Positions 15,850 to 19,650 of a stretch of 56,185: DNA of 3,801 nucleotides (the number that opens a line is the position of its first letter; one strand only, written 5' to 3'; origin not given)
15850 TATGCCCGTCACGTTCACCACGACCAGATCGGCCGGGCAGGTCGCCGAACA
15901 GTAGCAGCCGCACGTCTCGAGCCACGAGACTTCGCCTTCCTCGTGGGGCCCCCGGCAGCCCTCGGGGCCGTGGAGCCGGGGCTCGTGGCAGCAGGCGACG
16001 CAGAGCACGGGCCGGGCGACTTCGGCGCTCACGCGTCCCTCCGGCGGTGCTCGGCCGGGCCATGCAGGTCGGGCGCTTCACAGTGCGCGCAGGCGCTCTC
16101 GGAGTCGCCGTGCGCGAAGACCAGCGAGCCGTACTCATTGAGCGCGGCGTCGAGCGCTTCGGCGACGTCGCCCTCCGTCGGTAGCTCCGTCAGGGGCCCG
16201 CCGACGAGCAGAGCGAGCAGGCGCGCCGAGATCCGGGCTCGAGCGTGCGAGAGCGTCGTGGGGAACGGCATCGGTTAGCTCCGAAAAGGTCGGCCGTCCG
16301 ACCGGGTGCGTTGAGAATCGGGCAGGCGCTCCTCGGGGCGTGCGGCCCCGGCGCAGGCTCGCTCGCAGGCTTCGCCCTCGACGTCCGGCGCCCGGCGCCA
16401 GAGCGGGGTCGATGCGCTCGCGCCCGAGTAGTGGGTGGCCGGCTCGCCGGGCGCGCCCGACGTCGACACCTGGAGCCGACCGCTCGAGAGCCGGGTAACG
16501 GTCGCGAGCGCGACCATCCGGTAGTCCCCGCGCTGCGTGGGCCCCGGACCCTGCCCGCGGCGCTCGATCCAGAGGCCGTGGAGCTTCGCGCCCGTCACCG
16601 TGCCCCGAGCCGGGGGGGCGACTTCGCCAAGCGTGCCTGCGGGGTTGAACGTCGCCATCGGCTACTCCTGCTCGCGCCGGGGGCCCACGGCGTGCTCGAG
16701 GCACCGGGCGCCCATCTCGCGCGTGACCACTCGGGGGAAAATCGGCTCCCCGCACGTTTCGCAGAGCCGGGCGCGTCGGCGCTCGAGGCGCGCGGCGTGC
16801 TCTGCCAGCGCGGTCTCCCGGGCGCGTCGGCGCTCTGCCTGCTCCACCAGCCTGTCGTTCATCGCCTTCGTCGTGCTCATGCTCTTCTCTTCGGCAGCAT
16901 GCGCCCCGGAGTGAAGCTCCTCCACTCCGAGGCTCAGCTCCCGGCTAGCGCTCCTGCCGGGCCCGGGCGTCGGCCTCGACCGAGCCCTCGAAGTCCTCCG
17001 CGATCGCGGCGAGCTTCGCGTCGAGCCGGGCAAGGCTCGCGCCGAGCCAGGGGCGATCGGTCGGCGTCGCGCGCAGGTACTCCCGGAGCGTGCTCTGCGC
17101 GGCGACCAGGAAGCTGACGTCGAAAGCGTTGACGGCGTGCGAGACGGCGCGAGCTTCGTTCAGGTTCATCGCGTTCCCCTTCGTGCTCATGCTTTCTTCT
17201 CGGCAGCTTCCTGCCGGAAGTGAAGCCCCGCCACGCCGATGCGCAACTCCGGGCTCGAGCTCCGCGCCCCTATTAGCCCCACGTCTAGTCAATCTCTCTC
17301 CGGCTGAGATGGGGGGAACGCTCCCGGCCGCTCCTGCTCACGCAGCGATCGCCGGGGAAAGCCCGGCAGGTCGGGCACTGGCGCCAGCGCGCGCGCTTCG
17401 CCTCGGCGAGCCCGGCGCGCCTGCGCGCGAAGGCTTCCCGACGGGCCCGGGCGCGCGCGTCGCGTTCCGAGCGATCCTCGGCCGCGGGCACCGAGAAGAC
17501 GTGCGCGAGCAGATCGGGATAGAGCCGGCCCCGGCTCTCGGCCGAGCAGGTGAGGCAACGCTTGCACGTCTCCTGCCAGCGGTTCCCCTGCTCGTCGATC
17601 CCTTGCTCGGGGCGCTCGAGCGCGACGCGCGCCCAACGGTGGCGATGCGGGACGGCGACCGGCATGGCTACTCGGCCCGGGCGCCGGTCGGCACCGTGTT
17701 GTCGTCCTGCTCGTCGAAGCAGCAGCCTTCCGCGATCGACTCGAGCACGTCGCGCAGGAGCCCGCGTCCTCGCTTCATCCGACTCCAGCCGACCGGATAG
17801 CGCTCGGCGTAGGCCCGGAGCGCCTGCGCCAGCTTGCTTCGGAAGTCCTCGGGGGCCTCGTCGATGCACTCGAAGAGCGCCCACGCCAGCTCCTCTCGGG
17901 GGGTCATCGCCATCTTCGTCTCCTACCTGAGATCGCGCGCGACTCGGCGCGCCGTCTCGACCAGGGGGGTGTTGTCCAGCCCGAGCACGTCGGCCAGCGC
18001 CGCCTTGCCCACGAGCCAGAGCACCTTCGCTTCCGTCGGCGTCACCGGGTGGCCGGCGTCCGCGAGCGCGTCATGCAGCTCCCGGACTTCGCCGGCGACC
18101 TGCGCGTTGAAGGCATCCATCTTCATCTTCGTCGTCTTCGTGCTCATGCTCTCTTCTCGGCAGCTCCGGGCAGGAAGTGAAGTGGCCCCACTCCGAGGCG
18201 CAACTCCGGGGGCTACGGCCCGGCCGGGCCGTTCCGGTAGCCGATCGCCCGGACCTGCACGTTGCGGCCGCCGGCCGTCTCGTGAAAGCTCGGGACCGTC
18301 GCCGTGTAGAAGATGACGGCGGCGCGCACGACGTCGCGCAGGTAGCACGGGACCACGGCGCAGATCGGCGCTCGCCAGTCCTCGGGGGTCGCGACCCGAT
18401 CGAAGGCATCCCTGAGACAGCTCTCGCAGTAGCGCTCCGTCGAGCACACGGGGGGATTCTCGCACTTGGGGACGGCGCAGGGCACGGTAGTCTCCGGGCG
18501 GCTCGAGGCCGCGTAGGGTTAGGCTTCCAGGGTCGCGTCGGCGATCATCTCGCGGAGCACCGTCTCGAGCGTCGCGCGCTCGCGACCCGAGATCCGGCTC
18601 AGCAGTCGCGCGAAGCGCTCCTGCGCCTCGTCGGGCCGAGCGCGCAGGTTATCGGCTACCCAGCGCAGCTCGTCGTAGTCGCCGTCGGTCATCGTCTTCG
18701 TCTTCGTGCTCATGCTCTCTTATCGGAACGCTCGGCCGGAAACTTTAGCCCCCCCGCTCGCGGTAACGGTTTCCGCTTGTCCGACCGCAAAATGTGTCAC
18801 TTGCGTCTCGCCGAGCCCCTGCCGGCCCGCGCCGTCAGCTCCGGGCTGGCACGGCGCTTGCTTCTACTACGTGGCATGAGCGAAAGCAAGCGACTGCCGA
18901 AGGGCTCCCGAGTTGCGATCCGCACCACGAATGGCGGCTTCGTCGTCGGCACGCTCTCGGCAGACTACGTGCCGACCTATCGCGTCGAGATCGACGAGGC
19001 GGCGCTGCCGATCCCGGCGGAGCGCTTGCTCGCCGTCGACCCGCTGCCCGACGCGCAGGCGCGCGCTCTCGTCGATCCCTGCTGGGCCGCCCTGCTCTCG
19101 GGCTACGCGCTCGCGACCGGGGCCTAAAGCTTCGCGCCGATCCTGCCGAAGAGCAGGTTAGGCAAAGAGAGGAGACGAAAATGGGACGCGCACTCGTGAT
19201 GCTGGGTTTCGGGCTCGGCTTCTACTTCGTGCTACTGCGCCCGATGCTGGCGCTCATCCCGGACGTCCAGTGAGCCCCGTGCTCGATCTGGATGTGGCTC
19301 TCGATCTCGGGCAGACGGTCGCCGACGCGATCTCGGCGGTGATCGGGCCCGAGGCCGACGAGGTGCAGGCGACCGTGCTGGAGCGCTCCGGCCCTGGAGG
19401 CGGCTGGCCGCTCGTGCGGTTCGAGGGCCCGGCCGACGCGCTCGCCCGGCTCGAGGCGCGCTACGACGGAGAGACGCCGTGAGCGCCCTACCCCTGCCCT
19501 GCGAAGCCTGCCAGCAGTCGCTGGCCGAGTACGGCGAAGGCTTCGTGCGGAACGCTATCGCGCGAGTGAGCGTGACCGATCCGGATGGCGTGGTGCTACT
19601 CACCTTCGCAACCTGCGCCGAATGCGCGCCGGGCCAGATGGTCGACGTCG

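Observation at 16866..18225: Conserved ~65-95 nt leader element repeated in the leftward early operon, each copy fused to an MST(T)K start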

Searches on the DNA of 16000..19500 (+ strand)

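Call 8: search_dna_similar(query=window:16000-19500:+, collection=phages, mode=distant)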
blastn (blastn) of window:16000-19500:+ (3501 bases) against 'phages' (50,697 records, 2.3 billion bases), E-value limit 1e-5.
No match.

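Call 12: search_rna_families(source=window, start=16500, end=19000, threshold=evalue, max_evalue=10)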
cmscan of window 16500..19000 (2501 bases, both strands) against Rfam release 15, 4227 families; matches with E-value up to 10: 4.
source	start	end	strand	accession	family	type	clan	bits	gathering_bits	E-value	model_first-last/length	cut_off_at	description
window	17764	17846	+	RF03033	NLPC-P60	Cis-reg;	-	23.9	53.7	0.35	1-96/96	no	NLPC-P60 RNA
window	18257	18338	+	RF02681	Twister-sister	Gene; ribozyme;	-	17.4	34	2.6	1-81/81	no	Twister_sister_ribozyme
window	17635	17707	+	RF03732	mir-2057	Gene; miRNA;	-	17.4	100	5.9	1-72/72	no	mir-2057 microRNA precursor family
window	18310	18383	-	RF03930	mir-1909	Gene; miRNA;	-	16.8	80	6.6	1-72/72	no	mir-1909 microRNA precursor family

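Call 102: build_rna_model(alignment_id=A4, structure=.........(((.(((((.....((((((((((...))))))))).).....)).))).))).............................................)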
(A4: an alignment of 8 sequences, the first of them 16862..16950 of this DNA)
Model R1 built from alignment A4 (8 sequences, 107 columns); structure: as given.
model positions 90; base pairs 18; branch points 0; effective number of sequences 2.2; information 0.633 bits per position. Calibrated on 0.2 Mb of random sequence (short: E-values are rough).
structure used (alignment columns):
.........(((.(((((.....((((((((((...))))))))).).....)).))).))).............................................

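Call 103: search_with_rna_model(model_id=R1, sources=[window, L001, L002, L003, L004, L005, L006, L007, L008, L009, L010, L011, L012, L013, L014, L015, L016, L017, L018, L019, L020, L021, L022, L023, L024, L025, L026, L027, L028, L029, L030, L056, L057, L058, L059, L302, L303, L304, L305, L306, L307, L308, L313], max_evalue=1)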
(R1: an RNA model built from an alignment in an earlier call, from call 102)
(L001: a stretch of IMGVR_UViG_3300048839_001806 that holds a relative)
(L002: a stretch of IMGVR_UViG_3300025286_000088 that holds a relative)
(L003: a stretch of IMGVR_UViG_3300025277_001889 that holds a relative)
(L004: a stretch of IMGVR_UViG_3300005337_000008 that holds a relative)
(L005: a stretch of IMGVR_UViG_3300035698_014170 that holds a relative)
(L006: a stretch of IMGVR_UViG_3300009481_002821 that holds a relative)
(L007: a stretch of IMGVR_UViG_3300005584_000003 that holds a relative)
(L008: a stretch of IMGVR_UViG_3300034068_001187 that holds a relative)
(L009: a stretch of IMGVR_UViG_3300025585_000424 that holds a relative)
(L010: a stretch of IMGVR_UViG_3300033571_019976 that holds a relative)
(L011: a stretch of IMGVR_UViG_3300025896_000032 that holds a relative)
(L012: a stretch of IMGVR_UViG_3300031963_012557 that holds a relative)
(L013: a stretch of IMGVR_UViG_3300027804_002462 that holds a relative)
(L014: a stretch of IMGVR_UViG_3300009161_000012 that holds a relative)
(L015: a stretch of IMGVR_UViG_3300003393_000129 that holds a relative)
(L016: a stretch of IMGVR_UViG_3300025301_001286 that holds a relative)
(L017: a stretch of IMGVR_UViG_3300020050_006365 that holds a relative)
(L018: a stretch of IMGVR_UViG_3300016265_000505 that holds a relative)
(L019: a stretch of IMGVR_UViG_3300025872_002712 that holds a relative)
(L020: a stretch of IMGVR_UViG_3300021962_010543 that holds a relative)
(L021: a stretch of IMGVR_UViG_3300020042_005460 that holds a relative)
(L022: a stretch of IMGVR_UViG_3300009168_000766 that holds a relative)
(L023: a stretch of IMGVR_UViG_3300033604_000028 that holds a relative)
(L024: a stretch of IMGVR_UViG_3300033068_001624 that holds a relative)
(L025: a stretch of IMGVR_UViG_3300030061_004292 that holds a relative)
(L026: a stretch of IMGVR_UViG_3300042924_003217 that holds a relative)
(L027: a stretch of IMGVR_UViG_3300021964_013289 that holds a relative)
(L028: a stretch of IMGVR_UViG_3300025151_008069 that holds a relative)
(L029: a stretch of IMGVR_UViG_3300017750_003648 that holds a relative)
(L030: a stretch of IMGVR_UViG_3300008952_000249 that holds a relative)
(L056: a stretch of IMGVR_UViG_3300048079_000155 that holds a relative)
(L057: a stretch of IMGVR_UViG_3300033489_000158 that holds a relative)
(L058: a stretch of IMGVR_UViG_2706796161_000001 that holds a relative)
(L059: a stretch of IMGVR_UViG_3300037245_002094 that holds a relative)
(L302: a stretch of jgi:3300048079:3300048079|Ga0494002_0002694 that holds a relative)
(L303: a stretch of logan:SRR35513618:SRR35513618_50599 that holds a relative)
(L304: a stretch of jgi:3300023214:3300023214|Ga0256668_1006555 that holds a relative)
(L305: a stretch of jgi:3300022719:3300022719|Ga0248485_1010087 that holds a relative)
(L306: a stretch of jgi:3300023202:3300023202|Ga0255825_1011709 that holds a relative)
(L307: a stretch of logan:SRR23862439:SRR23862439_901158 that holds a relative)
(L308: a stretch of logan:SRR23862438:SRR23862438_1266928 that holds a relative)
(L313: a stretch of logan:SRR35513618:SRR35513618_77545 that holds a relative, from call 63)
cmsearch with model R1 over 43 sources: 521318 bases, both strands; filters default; matches with E-value up to 1: 19.
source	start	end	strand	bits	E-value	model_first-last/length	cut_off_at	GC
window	16861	16950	-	105.8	8e-25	1-90/90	no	0.64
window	38325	38416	-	93.5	1.2e-21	1-90/90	no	0.68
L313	990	1087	+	91.1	5.3e-21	1-90/90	no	0.65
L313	680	769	+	90.8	6.4e-21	1-90/90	no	0.63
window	18128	18216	-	89.1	1.7e-20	1-90/90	no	0.64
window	17171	17259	-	88.2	3e-20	1-90/90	no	0.65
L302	207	293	-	78.2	1.2e-17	1-90/90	no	0.64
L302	600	689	-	68.7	3.7e-15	1-90/90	no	0.67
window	18694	18762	-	29.3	6.6e-05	1-90/90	no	0.61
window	16892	16943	+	27.3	0.00021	8-59/90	no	0.71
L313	997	1048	-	27.1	0.00024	8-59/90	no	0.71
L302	1200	1273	-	20.4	0.014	1-90/90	no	0.64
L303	110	183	-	20.4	0.014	1-90/90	no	0.64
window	22442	22494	+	17.9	0.063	1-90/90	no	0.62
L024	9310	9360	+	14.8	0.4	1-90/90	no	0.65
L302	2966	3007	-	14.4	0.51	1-90/90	no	0.69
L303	1876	1917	-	14.4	0.51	1-90/90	no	0.69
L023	5606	5671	-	14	0.65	1-90/90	no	0.52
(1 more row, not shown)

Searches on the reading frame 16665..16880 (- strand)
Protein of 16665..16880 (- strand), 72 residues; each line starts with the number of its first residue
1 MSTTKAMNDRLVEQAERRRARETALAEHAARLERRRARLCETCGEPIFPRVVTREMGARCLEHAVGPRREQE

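Call 35: search_protein_families(library=phrogs, proteins=[window:16665-16880:-], max_evalue=0.01)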
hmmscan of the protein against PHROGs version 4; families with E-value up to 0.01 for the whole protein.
seq(72 aa): 1 family
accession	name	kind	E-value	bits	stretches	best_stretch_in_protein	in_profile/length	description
phrog_54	-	other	0.0002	22.5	1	9-51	6-47/75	DksA-like zinc-finger protein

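Call 36: search_protein_families(library=pfam, proteins=[window:16665-16880:-], max_evalue=0.01)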
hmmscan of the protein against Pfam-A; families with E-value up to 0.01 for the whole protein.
seq(72 aa): 0 families

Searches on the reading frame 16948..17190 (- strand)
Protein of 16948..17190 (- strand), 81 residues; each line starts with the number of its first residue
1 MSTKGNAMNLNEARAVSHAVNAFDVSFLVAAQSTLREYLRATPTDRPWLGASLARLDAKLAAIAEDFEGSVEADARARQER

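Call 30: find_encoding_contigs(protein=window:16948-17190:-, flank=10000, max_places=10)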
Protein seq(81 aa) (81 aa): 1 contig read that carries it; 1 place shown.
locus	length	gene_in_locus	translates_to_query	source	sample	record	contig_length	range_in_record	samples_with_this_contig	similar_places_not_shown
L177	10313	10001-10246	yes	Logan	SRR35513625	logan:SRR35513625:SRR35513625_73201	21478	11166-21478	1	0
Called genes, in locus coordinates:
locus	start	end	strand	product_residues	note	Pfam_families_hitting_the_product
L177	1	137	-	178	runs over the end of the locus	-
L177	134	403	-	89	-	-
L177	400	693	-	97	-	PF07411:DUF1508 (weak)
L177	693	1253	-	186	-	-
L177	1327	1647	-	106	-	-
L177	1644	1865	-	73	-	-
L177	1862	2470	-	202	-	-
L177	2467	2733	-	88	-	PF13560:HTH_31 (weak)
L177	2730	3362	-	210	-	-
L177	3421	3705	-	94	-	-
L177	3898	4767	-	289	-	-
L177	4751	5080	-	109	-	-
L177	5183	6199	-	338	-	PF06067:DUF932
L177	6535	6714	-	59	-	-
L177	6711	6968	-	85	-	-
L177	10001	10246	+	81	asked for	-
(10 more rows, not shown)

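Call 35: search_protein_families(library=phrogs, proteins=[window:16948-17190:-], max_evalue=0.01)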
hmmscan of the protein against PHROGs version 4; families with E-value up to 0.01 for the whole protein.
seq(81 aa): 0 families

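Call 36: search_protein_families(library=pfam, proteins=[window:16948-17190:-], max_evalue=0.01)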
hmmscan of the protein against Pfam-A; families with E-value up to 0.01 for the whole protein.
seq(81 aa): 0 families

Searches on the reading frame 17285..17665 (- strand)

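Call 35: search_protein_families(library=phrogs, proteins=[window:17285-17665:-], max_evalue=0.01)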
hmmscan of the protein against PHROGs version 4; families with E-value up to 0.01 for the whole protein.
window:17285-17665:- (126 aa): 2 families
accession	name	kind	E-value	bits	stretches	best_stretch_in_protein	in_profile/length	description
phrog_16825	-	unknown function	0.0042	18.2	1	96-124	16-44/86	-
phrog_5500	-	unknown function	0.0067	17.3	1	96-123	16-43/72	-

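Call 36: search_protein_families(library=pfam, proteins=[window:17285-17665:-], max_evalue=0.01)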
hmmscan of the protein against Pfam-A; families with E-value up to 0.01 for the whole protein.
window:17285-17665:- (126 aa): 0 families

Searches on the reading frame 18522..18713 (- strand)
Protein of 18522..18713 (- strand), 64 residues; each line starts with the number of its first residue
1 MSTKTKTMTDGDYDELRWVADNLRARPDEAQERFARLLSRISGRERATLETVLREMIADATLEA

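Call 35: search_protein_families(library=phrogs, proteins=[window:18522-18713:-], max_evalue=0.01)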
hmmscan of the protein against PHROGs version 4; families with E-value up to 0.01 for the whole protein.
seq(64 aa): 0 families

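Call 36: search_protein_families(library=pfam, proteins=[window:18522-18713:-], max_evalue=0.01)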
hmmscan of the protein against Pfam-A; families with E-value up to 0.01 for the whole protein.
seq(64 aa): 0 families

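Call 62: list_cluster_members(proteins=[window:18522-18713:-, window:17926-18147:-, window:17671-17913:-, window:17288-17665:-, window:16948-17190:-, window:16665-16880:-, window:16278-16658:-, window:16032-16271:-, window:38123-38344:-, window:18216-18485:-])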
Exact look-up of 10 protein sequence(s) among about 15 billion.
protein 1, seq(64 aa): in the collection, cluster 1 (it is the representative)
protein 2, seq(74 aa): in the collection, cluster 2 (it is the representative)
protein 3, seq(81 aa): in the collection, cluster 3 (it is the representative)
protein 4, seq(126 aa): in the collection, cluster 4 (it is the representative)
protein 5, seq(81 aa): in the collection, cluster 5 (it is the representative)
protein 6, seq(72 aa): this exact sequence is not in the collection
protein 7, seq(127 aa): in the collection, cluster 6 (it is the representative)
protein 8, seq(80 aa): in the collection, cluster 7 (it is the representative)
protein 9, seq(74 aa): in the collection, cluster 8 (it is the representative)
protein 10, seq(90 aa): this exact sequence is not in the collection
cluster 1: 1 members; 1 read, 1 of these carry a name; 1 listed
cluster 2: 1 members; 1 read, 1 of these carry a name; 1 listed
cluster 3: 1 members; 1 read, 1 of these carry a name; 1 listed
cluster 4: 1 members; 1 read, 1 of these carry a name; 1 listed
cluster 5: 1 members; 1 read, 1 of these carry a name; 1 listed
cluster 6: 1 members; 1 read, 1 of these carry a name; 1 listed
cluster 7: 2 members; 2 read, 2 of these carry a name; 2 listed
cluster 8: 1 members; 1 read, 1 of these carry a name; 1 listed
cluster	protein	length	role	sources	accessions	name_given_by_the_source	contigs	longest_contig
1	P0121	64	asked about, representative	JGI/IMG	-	hypothetical protein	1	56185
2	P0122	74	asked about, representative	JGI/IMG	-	hypothetical protein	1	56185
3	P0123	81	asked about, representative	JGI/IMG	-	hypothetical protein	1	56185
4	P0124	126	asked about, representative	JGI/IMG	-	hypothetical protein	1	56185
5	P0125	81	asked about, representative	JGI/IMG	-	hypothetical protein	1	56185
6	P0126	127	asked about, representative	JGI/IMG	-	hypothetical protein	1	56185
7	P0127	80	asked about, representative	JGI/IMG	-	hypothetical protein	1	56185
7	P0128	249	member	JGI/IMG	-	hypothetical protein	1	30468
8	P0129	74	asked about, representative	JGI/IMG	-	hypothetical protein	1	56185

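Call 63: find_encoding_contigs(protein=P0128, flank=10000, max_places=5)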
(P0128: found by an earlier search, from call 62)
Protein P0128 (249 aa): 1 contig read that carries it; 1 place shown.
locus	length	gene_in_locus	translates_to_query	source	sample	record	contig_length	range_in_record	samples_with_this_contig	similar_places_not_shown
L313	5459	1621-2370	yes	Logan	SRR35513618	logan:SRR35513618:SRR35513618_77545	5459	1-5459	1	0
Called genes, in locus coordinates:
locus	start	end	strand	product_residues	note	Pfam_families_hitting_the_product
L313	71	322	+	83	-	-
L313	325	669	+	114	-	-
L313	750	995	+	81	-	-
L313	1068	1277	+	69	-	-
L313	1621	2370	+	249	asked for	-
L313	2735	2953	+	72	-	-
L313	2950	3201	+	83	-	-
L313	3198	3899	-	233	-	PF13489:Methyltransf_23, PF08241:Methyltransf_11, PF08242:Methyltransf_12, PF13649:Methyltransf_25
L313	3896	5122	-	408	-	PF00145:DNA_methylase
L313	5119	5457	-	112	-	?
